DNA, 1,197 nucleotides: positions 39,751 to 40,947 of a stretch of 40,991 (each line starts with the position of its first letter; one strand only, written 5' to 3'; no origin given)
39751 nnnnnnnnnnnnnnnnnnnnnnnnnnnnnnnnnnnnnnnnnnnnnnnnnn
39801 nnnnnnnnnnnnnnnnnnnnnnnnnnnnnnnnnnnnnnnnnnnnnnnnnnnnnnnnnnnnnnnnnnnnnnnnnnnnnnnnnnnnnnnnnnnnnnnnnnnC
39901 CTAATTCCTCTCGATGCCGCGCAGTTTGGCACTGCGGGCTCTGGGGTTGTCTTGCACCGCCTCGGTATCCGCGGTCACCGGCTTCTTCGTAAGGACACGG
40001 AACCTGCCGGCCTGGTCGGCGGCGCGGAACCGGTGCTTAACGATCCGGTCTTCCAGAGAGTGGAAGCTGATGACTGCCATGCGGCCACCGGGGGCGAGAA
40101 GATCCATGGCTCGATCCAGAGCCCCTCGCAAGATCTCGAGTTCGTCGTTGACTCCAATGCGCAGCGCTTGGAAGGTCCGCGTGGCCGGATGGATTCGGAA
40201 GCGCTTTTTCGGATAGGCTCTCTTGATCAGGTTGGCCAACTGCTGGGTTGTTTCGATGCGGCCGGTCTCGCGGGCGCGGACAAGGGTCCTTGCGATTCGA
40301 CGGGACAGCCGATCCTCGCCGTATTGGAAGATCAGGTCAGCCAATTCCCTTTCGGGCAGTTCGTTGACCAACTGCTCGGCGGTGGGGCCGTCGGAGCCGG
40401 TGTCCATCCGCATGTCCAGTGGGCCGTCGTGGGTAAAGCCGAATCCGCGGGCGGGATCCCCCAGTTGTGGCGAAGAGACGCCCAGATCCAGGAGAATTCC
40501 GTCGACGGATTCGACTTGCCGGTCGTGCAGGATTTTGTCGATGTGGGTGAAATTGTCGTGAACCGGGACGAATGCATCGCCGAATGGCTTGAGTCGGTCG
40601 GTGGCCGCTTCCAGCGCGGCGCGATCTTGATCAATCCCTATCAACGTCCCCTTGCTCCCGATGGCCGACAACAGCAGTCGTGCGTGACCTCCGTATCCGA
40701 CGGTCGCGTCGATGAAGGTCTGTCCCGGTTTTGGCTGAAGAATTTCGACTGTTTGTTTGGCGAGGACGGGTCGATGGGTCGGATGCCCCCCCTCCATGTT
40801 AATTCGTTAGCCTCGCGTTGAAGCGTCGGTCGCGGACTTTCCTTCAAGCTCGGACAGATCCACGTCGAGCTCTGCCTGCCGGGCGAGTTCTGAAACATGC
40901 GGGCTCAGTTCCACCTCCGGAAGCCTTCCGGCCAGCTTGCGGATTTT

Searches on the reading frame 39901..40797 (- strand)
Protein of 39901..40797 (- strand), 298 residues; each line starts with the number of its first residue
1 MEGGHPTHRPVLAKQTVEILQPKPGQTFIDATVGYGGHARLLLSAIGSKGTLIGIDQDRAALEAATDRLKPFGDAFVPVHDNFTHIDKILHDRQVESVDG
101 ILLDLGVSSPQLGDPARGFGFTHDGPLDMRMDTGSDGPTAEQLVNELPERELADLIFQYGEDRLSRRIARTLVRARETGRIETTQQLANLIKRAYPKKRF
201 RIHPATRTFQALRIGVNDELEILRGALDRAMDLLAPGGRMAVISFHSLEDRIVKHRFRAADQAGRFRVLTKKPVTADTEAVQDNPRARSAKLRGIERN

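Call 5: search_protein_families(library=pfam, proteins=[window:39901-40797:-], max_evalue=0.1)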
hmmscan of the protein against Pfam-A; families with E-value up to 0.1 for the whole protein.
window:39901-40797:- (298 aa): 7 families
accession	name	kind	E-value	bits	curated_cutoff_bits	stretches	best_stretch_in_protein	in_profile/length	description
PF01795.25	Methyltransf_5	-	2.8e-106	355.9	27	1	7-297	3-308/309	MraW methylase family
PF01209.24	Ubie_methyltran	-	0.00015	21.6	20.1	1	14-73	37-96/233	ubiE/COQ5 methyltransferase family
PF01189.24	Methyltr_RsmB-F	-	0.0013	18.9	27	1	19-106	3-88/199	16S rRNA methyltransferase RsmB/F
PF13847.12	Methyltransf_31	-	0.0015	18.6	27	1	23-70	2-49/145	Methyltransferase domain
PF13649.12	Methyltransf_25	-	0.008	17.3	27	1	29-85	2-57/97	Methyltransferase domain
PF08242.18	Methyltransf_12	-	0.023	15.9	30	0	34-84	6-55/98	Methyltransferase domain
PF01135.25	PCMT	-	0.071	13.3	20.3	0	10-73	59-122/210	Protein-L-isoaspartate(D-aspartate) O-methyltransferase (PCMT)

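Call 88: find_encoding_contigs(protein=window:39901-40797:-, flank=10000, max_places=4)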
Protein window:39901-40797:- (298 aa): no gene with exactly this product is on record in the collection.
